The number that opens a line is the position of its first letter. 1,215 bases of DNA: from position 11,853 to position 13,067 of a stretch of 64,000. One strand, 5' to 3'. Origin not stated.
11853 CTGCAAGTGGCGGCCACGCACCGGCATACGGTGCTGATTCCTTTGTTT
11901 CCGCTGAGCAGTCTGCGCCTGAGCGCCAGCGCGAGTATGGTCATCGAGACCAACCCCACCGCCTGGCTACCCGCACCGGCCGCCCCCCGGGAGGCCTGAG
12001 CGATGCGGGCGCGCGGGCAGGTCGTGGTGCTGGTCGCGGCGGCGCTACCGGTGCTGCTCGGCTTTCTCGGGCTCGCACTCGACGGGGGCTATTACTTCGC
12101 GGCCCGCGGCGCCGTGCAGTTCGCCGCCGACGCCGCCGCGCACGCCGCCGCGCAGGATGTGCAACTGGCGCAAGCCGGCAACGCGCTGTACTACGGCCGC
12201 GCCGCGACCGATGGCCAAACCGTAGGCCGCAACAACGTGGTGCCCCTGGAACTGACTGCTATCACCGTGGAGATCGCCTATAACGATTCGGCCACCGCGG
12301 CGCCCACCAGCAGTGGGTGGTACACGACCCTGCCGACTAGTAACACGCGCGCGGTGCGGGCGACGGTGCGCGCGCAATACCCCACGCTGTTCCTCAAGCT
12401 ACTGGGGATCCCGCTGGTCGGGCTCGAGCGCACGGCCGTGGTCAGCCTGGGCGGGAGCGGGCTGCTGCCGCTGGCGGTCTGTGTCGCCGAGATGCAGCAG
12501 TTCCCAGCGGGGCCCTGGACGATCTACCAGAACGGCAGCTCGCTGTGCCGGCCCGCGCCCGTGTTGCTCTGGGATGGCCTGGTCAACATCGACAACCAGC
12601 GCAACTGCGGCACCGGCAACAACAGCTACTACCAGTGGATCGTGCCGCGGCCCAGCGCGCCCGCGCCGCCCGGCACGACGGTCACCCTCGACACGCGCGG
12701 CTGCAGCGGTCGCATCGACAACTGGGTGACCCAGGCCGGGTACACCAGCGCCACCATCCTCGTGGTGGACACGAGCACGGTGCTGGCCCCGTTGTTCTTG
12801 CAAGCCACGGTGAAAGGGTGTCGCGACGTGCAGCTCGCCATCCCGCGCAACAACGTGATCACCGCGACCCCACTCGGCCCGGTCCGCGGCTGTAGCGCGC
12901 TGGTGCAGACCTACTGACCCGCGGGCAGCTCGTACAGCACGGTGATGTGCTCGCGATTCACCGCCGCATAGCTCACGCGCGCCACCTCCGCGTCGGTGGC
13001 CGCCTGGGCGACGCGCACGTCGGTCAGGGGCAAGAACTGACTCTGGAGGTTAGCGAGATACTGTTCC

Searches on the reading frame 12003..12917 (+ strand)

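Call 12: search_protein_families(library=pfam, proteins=[window:12003-12917:+])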
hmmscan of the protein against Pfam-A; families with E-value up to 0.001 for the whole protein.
window:12003-12917:+ (304 aa): 1 family
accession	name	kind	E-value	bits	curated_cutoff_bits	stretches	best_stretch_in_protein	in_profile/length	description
PF13400.11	Tad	-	1.6e-08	35.2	22.3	1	5-52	1-47/47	Putative Flp pilus-assembly TadE/G-like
